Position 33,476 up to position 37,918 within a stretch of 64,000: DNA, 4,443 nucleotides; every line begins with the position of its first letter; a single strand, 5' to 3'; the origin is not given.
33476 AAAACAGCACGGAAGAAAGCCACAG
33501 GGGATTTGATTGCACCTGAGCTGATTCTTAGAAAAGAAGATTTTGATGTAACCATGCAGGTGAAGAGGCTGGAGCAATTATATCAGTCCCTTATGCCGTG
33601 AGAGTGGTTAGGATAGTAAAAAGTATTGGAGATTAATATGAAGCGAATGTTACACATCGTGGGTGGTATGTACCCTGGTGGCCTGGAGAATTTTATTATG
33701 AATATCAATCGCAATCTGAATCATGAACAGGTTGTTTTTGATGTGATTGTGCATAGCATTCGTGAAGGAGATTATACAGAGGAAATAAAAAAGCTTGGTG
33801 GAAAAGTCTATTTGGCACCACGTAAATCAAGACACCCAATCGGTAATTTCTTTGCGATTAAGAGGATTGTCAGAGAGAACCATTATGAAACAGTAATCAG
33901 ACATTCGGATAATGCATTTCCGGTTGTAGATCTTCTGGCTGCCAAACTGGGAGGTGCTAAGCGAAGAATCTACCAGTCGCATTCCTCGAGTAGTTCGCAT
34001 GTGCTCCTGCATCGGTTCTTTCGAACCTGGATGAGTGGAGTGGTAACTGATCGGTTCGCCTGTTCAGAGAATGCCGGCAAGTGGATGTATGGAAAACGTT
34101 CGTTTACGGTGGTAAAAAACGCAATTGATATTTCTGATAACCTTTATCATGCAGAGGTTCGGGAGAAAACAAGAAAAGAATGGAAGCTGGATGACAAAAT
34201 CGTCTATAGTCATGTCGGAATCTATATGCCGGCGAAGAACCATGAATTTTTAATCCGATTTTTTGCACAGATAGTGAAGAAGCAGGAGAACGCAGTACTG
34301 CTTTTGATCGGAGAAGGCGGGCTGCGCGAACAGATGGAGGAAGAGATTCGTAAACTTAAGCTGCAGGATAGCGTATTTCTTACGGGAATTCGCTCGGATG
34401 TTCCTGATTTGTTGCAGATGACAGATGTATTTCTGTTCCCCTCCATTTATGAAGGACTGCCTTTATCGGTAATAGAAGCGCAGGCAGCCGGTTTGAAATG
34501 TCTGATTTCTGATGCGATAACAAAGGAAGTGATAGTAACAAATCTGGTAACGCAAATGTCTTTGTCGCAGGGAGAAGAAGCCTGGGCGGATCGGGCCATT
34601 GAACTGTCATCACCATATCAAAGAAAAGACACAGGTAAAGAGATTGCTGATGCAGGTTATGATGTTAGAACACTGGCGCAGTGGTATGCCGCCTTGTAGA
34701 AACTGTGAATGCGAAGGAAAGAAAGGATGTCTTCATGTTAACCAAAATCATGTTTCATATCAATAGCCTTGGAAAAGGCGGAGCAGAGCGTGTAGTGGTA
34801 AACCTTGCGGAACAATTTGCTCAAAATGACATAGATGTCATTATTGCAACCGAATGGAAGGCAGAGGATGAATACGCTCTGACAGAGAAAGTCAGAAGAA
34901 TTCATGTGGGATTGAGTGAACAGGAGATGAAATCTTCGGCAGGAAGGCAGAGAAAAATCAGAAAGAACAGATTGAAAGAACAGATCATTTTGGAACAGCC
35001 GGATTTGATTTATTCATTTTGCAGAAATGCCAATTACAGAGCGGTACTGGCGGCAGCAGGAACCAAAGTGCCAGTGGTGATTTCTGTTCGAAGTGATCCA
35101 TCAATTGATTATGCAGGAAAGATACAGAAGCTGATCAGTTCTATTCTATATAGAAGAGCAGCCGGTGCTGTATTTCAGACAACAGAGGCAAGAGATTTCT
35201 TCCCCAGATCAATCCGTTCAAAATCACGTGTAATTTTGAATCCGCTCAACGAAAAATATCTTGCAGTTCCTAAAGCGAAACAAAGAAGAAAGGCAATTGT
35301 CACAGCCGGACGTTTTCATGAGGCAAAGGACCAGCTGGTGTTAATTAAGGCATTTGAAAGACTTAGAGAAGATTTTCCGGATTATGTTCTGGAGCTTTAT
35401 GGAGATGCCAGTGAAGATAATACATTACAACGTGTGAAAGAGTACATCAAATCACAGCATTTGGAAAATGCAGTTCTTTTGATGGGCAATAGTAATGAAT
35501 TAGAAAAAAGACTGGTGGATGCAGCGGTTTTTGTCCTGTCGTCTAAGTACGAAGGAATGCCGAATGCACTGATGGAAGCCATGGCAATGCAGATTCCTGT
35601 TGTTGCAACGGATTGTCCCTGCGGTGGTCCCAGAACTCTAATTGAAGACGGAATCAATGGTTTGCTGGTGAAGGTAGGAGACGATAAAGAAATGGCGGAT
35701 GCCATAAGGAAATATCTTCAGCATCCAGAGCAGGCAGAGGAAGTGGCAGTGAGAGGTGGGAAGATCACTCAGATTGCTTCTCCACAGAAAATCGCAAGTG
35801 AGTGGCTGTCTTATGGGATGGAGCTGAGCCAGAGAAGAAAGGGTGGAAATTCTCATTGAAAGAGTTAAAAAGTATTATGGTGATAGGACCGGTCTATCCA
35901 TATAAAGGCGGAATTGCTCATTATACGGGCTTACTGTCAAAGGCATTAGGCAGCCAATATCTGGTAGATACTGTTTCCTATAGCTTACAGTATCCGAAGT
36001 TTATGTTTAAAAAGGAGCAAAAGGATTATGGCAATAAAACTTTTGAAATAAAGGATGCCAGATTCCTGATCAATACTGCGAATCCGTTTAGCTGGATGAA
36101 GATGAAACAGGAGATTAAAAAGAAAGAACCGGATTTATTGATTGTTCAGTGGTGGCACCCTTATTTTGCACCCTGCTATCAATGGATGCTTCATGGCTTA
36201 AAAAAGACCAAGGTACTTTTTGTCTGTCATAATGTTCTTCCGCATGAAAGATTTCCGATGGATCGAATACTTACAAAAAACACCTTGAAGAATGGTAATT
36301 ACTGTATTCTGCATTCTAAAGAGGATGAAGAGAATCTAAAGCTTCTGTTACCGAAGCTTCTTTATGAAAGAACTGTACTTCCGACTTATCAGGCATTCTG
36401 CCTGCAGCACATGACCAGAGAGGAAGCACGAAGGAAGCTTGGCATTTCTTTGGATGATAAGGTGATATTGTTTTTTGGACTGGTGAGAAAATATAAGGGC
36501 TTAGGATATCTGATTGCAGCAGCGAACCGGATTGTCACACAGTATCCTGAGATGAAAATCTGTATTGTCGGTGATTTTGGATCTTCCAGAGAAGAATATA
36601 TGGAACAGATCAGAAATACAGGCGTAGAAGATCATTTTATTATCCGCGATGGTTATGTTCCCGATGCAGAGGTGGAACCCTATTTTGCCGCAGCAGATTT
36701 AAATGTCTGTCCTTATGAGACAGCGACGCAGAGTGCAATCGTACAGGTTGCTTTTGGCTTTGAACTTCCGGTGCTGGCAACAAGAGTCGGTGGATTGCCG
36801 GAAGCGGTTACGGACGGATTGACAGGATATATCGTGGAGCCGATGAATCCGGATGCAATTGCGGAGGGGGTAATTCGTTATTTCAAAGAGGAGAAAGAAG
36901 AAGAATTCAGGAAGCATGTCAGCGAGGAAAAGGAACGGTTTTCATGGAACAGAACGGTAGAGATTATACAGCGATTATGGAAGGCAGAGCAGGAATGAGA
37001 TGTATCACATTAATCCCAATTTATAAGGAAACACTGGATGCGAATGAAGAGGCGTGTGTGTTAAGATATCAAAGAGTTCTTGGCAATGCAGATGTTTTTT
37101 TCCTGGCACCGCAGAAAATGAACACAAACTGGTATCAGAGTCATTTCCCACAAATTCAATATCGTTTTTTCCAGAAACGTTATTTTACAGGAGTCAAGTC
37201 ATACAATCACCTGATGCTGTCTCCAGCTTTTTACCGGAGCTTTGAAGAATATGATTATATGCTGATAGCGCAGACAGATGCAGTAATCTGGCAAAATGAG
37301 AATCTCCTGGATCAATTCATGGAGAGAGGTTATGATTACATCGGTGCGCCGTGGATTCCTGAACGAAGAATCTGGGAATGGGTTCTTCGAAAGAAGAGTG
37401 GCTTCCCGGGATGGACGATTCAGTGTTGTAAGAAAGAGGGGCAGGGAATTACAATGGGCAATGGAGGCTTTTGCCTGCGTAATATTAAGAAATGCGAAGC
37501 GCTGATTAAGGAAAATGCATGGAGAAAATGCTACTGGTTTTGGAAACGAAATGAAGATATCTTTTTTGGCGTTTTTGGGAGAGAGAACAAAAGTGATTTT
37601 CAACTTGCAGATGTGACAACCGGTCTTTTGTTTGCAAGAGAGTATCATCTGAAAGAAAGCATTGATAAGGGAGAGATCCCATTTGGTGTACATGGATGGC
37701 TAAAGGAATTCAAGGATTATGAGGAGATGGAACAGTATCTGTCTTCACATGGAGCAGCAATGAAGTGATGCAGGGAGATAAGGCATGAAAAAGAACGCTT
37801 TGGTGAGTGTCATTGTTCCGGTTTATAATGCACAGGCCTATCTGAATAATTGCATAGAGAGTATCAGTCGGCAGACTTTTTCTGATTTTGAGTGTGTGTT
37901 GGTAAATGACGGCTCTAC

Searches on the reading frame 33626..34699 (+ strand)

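Call 8: search_protein_families(library=pfam, proteins=[window:33626-34699:+], max_evalue=0.00001)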
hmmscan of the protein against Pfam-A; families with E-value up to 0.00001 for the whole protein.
window:33626-34699:+ (357 aa): 3 families
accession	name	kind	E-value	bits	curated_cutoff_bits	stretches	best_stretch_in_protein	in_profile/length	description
PF00534.26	Glycos_transf_1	-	1.5e-27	96.7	26.4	1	179-328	2-156/172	Glycosyl transferases group 1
PF13692.12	Glyco_trans_1_4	-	1.5e-23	84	27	1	196-327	6-139/142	Glycosyl transferases group 1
PF13439.12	Glyco_transf_4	-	7.7e-09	36.2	28.5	1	17-170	1-169/170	Glycosyltransferase Family 4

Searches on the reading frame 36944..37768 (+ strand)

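Call 8: search_protein_families(library=pfam, proteins=[window:36944-37768:+], max_evalue=0.00001)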
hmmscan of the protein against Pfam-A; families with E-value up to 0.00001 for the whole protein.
window:36944-37768:+ (274 aa): 1 family
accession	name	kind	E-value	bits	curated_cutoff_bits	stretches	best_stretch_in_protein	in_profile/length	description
PF18922.5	DUF5672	-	9.9e-45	152.6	24.4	1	70-250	1-164/164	Protein of unknown function (DUF5672)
